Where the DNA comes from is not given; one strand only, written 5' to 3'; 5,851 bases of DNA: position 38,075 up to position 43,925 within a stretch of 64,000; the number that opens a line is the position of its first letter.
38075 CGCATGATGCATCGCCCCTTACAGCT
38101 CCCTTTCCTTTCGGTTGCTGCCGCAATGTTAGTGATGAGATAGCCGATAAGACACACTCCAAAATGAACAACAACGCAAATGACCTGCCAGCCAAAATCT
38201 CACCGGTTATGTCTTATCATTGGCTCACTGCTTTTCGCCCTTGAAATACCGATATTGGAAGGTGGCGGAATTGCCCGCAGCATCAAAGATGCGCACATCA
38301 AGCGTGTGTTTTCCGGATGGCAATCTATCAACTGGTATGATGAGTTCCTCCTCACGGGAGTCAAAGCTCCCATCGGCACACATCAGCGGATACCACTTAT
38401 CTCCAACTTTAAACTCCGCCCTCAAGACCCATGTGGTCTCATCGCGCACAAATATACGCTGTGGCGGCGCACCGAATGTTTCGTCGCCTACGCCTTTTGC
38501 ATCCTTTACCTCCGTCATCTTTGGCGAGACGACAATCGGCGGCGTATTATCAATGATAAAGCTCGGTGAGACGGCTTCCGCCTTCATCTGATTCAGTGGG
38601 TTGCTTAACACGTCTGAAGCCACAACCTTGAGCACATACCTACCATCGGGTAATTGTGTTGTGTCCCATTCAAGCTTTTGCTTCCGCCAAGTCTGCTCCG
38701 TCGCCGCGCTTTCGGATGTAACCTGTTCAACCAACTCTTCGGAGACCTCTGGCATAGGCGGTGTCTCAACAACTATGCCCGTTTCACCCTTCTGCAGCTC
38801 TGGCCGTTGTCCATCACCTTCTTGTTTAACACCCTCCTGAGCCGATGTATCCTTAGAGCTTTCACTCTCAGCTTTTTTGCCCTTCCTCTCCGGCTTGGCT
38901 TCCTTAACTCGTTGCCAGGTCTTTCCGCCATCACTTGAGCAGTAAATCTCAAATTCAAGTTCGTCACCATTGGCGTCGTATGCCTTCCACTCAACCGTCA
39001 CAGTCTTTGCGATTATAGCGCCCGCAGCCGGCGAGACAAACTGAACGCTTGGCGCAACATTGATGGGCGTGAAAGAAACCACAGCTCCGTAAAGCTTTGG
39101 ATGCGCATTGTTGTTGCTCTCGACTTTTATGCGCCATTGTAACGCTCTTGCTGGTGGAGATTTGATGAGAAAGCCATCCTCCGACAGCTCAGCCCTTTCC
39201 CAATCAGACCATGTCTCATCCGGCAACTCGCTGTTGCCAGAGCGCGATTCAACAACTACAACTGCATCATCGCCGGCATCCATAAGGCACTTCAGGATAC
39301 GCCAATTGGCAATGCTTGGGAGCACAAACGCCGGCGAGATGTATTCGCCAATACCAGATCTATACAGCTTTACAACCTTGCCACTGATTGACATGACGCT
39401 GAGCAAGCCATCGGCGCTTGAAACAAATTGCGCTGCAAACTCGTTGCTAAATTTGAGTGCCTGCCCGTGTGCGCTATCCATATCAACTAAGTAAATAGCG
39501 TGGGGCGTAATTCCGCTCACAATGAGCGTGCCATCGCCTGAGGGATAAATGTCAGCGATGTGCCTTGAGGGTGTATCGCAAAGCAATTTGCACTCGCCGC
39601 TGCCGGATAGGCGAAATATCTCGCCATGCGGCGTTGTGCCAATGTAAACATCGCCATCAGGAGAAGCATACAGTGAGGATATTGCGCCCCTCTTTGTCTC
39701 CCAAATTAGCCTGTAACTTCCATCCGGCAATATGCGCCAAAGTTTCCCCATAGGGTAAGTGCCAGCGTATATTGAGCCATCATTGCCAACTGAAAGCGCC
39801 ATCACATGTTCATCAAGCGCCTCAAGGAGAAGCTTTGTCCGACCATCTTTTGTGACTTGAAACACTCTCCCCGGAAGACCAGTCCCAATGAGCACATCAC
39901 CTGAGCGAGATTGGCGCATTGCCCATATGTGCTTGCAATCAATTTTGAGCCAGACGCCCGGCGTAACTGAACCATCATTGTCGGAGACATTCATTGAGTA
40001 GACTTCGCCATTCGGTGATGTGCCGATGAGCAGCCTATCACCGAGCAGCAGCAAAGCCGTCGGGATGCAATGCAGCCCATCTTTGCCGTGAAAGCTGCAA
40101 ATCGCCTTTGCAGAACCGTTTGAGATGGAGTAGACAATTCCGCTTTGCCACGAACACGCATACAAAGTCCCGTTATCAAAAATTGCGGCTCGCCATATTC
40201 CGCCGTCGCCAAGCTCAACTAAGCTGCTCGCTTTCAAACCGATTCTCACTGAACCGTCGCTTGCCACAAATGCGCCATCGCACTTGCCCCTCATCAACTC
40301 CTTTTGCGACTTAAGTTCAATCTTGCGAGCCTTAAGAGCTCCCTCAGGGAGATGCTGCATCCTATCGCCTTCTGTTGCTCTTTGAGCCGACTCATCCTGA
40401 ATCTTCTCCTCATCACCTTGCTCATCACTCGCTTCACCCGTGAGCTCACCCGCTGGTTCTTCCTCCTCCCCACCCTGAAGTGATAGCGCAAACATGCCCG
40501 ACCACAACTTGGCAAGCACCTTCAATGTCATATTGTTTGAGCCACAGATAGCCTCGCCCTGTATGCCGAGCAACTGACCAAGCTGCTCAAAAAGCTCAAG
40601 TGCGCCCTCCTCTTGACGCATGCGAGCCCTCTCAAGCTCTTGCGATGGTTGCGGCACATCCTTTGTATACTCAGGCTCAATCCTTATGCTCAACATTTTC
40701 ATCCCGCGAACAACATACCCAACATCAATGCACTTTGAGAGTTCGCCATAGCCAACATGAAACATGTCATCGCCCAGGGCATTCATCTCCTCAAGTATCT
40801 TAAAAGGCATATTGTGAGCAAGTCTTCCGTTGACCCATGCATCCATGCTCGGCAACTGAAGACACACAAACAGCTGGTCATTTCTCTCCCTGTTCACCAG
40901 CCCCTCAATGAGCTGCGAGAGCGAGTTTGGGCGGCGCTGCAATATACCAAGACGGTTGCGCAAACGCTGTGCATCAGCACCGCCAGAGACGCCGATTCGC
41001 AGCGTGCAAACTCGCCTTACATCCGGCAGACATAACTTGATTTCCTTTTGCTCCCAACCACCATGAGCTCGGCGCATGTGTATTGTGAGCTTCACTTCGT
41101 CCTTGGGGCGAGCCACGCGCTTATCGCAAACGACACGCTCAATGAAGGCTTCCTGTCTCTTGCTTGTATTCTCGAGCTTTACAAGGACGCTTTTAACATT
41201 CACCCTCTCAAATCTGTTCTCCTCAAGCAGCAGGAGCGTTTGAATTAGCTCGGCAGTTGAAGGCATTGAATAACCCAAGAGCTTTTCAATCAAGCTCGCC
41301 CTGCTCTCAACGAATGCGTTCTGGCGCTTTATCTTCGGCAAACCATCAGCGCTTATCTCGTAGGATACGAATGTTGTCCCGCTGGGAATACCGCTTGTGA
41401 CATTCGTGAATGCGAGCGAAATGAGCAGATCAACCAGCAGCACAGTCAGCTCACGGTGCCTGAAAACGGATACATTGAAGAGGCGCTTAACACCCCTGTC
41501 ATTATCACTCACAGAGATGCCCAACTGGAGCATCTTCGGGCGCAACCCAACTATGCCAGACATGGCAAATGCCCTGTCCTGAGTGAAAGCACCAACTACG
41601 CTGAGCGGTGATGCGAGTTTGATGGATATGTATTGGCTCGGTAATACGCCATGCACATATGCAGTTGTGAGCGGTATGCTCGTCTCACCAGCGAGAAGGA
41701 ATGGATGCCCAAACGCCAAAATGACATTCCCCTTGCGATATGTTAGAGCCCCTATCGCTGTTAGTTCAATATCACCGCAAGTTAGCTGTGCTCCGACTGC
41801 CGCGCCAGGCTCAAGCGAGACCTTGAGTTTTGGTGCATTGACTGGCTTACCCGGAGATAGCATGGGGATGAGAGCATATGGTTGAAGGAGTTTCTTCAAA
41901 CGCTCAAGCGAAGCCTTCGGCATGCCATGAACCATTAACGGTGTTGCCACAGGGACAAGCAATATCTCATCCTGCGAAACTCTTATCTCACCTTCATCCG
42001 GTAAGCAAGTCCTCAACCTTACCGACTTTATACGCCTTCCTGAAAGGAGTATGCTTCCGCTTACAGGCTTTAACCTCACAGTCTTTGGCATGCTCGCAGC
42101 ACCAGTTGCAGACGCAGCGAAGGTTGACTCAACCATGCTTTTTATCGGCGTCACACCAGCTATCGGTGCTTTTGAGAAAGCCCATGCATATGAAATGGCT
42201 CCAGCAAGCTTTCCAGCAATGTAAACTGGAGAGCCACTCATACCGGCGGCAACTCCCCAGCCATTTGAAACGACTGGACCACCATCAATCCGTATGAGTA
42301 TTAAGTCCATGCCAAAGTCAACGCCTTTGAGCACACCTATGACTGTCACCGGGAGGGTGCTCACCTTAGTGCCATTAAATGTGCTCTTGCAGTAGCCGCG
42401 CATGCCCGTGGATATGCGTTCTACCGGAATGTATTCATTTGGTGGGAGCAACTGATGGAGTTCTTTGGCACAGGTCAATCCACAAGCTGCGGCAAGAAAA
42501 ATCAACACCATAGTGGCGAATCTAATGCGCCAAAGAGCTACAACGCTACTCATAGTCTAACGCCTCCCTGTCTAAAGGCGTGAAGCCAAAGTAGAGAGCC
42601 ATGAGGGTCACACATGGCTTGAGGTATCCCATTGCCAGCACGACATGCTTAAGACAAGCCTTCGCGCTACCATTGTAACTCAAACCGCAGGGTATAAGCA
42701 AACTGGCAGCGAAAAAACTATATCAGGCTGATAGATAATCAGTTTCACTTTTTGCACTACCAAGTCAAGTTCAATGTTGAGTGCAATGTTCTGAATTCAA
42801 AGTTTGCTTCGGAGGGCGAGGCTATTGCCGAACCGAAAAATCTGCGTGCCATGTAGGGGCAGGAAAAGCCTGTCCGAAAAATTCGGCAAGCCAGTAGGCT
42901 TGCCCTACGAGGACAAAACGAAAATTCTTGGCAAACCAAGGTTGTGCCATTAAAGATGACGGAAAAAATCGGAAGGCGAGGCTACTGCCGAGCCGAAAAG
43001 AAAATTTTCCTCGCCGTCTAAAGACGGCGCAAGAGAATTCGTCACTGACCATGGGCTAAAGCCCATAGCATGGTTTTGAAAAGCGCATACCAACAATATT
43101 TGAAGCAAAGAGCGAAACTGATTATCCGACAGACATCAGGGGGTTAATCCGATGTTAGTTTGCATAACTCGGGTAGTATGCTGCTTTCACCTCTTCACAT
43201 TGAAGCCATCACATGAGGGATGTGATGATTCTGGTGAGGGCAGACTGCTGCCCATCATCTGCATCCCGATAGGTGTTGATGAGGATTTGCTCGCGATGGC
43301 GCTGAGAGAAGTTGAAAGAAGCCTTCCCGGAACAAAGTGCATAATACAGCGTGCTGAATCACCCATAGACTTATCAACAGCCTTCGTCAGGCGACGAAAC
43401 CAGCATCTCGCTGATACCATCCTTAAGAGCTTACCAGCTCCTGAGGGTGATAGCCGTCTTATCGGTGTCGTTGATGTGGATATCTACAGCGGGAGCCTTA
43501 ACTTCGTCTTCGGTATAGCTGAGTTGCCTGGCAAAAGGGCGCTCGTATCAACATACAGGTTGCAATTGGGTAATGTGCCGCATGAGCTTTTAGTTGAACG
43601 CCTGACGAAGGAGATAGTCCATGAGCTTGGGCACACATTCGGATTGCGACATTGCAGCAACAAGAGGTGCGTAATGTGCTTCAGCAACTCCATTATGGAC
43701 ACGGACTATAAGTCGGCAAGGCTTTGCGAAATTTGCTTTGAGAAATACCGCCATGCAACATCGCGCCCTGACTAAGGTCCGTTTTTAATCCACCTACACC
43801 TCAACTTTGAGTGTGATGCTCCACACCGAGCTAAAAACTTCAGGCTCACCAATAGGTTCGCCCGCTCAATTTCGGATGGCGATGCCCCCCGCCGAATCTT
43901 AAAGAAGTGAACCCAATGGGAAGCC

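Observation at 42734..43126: Inverted-repeat-bracketed array of different hairpins separated by a recurring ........(C/T) spacer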

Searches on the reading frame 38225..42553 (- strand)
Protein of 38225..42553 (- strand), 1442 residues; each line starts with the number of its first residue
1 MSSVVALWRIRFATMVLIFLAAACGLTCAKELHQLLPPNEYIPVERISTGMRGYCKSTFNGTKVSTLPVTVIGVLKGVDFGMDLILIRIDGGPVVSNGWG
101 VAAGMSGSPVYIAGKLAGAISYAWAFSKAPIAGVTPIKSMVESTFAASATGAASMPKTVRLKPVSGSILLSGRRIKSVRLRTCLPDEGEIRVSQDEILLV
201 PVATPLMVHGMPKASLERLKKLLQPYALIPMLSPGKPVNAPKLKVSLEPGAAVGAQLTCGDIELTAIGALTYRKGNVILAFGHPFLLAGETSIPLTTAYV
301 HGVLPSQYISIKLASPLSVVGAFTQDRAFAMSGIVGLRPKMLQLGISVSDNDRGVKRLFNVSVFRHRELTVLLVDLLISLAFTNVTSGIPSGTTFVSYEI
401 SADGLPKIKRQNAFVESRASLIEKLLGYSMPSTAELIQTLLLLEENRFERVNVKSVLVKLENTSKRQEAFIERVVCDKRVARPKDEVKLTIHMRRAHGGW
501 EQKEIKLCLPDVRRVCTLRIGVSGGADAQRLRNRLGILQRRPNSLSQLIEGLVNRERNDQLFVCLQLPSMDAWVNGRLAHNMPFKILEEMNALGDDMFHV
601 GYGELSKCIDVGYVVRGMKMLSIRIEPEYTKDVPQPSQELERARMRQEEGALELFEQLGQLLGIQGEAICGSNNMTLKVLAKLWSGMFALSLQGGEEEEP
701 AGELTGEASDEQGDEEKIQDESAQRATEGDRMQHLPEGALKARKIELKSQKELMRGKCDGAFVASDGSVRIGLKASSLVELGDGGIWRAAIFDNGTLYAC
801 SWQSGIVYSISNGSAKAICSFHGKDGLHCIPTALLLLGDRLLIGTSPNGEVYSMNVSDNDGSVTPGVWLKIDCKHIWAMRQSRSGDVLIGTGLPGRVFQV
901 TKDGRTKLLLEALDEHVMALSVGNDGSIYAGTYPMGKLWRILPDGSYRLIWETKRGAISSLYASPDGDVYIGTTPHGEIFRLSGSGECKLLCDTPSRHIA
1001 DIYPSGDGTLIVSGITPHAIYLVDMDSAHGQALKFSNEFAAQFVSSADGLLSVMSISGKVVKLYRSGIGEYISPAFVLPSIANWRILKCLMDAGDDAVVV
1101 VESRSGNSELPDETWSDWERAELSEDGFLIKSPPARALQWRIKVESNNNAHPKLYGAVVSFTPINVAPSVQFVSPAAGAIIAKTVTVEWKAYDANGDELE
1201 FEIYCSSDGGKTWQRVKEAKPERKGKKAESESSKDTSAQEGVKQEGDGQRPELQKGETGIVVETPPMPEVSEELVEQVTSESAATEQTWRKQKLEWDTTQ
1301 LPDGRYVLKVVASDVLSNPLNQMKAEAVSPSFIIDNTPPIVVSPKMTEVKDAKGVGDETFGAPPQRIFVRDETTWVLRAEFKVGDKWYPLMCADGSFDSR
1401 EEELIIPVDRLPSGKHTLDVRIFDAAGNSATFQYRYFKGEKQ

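Call 7: search_protein_families(library=pfam, proteins=[window:38225-42553:-])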
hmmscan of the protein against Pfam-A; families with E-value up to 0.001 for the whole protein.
window:38225-42553:- (1442 aa): 2 families
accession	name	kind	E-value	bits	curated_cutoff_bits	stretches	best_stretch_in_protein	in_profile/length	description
PF17957.7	Big_7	-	0.00026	22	24.1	0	1168-1196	1-31/70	Bacterial Ig domain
PF19077.6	Big_13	-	0.00057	20.8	27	0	1406-1431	67-92/102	Bacterial Ig-like domain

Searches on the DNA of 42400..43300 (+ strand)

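Call 8: search_rna_families(source=window, start=42400, end=43300, threshold=evalue, max_evalue=10)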
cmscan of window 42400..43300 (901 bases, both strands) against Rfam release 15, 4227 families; matches with E-value up to 10: 4.
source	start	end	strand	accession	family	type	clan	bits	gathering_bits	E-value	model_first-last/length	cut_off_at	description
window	43216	43268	+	RF00588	SNORD41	Gene; snRNA; snoRNA; CD-box;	CL00058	20.6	41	0.38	1-70/70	no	Small nucleolar RNA SNORD41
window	42982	43059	-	RF00773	mir-298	Gene; miRNA;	-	16.8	80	2.5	1-85/85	no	mir-298 microRNA precursor family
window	42688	42786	-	RF00413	SNORA19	Gene; snRNA; snoRNA; HACA-box;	-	16.5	80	8.8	1-131/131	no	Small nucleolar RNA SNORA19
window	42961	43081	+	RF00380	Magnesium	Cis-reg; riboswitch;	-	14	44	3.1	1-169/169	no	M-box riboswitch aptamer (ykoK leader)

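Call 66: search_dna_similar(query=window:42720-43140:+, collection=plasmids, mode=distant, max_evalue=0.01, max_rows=10)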
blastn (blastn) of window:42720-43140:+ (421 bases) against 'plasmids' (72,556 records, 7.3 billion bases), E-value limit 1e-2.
No match.

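Call 67: search_dna_similar(query=window:42720-43140:+, collection=phages, mode=distant, max_evalue=0.01, max_rows=10)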
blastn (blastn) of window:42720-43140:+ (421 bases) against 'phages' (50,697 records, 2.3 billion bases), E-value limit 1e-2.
No match.
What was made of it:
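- Tried and rejected: No match (calls 66, 67).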

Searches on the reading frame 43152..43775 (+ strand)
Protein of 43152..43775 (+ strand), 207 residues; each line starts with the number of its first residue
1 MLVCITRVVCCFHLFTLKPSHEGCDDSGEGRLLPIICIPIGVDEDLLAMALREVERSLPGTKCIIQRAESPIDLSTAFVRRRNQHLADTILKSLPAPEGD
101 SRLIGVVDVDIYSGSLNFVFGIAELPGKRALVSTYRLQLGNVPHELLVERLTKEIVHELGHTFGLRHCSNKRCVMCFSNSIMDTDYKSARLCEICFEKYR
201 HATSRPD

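Call 7: search_protein_families(library=pfam, proteins=[window:43152-43775:+])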
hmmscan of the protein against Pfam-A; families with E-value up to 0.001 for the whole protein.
window:43152-43775:+ (207 aa): 2 families
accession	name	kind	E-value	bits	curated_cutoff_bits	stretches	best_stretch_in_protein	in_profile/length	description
PF07998.17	Peptidase_M54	-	5.2e-24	85.8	24.4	1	104-199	98-192/194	Peptidase family M54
PF00413.30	Peptidase_M10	-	0.00037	20.8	24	1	155-180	112-137/159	Matrixin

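Call 15: find_encoding_contigs(protein=window:43152-43775:+, flank=3000, max_places=6)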
Protein window:43152-43775:+ (207 aa): 3 contigs read that carry it; 2 places shown.
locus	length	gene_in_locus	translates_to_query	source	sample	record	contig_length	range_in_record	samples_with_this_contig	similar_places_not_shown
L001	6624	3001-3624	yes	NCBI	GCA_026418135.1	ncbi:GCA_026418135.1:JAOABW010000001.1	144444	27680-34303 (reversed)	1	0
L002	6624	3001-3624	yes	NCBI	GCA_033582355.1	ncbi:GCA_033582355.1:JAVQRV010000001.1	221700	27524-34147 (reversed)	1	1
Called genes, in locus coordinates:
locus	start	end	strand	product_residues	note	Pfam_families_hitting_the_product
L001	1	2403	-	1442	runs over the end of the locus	-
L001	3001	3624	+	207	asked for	PF07998:Peptidase_M54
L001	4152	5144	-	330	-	-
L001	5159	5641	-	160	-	PF00149:Metallophos, PF12850:Metallophos_2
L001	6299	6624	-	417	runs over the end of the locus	PF00180:Iso_dh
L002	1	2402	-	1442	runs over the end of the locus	-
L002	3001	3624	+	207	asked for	PF07998:Peptidase_M54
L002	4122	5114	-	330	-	-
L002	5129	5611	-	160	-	PF00149:Metallophos, PF12850:Metallophos_2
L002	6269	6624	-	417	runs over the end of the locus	PF00180:Iso_dh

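Call 18: find_homologous_proteins(query=window:43152-43775:+, max_evalue=1e-10)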
Query window:43152-43775:+ (207 aa): 2238 proteins with E <= 1e-10 among 2474 candidates; the best 120 are listed.
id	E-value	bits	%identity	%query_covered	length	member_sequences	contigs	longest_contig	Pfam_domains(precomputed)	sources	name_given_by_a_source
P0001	2.7e-136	470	100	100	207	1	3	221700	PF07998.18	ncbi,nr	ncbi:MAG: archaemetzincin family Zn-dependent metalloprotease [Armatimonadota bacterium]|nr:archaeme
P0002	2.7e-87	310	70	96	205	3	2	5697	PF07998.18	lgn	-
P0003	1.5e-84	301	67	96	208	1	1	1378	PF07998.18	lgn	-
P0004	1.2e-83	298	66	97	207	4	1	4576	PF07998.18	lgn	-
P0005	2.8e-71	257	67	85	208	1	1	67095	PF07998.18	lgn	-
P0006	2.1e-62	228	62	86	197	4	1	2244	PF07998.18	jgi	-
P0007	4.8e-56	208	61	78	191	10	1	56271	PF07998.18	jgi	-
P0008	3.8e-35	139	47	76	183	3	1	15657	PF07998.18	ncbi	ncbi:MAG: archaemetzincin family Zn-dependent metalloprotease [Candidatus Bathyarchaeia archaeon]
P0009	2.4e-34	137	48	78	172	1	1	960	PF07998.18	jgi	jgi:archaemetzincin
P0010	4.9e-34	136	47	80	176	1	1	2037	PF07998.18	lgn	-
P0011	4.9e-34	136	47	73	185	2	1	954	PF07998.18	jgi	jgi:archaemetzincin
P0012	9.3e-34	135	46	79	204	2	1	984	PF07998.18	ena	-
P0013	1.1e-33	134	44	78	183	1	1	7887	PF07998.18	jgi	jgi:archaemetzincin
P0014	1.8e-33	134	46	79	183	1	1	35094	PF07998.18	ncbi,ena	-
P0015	1.8e-33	134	46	82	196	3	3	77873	PF07998.18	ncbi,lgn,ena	-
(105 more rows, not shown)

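Call 21: find_encoding_contigs(protein=P0005, flank=4000, max_places=3)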
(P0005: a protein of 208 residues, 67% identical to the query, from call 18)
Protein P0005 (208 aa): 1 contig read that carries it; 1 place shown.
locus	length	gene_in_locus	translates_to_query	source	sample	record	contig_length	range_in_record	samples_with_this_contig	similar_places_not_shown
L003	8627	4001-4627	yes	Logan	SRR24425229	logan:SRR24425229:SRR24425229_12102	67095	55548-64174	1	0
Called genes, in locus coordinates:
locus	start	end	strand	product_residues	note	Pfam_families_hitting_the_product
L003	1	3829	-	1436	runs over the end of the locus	PF05580:Peptidase_S55 (weak)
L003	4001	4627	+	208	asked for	PF07998:Peptidase_M54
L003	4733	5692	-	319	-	-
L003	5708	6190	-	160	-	PF00149:Metallophos, PF12850:Metallophos_2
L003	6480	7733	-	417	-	PF00180:Iso_dh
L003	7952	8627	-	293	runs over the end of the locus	PF18075:FtsX_ECD, PF02687:FtsX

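Call 22: find_encoding_contigs(protein=P0007, flank=4000, max_places=3)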
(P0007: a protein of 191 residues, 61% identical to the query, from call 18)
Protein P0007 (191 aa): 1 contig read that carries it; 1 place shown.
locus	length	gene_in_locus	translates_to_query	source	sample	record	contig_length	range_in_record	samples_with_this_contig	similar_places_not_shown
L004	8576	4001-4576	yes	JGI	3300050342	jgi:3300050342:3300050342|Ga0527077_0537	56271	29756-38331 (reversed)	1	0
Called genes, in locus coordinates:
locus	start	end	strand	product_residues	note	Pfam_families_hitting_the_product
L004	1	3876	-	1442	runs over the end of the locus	PF05580:Peptidase_S55 (weak)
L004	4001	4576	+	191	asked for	PF07998:Peptidase_M54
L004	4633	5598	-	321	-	-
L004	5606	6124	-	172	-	PF00149:Metallophos, PF12850:Metallophos_2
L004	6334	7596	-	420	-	PF00180:Iso_dh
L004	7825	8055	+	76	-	-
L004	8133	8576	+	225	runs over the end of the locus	PF00480:ROK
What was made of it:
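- Checked: The gene identities hold: Peptidase_M54 at E 5e-24 (call 7), and a weak precomputed S55 hit on the orthologues (calls 21, 22).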

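Call 23: find_encoding_contigs(protein=P0002, flank=4000, max_places=3)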
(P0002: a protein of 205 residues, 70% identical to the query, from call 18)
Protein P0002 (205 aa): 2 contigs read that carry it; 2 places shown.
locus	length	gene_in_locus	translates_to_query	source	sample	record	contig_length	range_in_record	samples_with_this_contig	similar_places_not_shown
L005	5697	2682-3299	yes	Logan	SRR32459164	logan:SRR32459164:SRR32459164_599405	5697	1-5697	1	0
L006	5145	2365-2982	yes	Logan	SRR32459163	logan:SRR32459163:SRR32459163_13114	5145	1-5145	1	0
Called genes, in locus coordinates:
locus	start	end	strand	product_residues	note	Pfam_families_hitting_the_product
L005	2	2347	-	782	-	?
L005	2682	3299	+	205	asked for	PF07998:Peptidase_M54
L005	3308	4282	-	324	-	-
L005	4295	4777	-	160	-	PF00149:Metallophos (weak), PF12850:Metallophos_2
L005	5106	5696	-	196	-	?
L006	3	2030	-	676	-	?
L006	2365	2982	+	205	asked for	PF07998:Peptidase_M54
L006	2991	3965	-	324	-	-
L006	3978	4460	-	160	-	PF00149:Metallophos, PF12850:Metallophos_2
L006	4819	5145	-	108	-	?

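Call 24: find_encoding_contigs(protein=P0004, flank=4000, max_places=3)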
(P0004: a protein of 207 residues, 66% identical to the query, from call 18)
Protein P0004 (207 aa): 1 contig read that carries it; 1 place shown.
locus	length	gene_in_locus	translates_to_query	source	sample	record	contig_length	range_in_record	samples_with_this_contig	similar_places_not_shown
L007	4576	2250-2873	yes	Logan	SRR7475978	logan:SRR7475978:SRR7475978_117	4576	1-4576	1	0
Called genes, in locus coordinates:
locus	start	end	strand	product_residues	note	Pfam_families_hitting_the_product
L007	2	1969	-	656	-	?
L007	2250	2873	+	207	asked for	PF07998:Peptidase_M54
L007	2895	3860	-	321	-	-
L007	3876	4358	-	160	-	PF00149:Metallophos, PF12850:Metallophos_2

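Call 68: find_encoding_contigs(protein=P0003, flank=3000, max_places=3)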
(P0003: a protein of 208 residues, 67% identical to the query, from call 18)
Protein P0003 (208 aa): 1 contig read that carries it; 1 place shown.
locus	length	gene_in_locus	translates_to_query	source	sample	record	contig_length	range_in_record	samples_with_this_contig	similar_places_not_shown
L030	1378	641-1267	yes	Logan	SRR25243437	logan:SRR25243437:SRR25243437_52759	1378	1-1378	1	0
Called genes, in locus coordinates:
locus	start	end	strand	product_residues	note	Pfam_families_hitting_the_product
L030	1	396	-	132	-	?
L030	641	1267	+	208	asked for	PF07998:Peptidase_M54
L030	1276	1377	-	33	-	?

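Call 69: find_encoding_contigs(protein=P0006, flank=3000, max_places=3)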
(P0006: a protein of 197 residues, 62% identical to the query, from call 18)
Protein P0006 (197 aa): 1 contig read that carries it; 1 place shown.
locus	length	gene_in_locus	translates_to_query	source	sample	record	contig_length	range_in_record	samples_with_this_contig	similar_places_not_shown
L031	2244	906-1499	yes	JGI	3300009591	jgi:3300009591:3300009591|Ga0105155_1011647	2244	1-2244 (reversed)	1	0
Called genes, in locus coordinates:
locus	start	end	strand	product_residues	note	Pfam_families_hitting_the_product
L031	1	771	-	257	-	?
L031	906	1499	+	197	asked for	PF07998:Peptidase_M54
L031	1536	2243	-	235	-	?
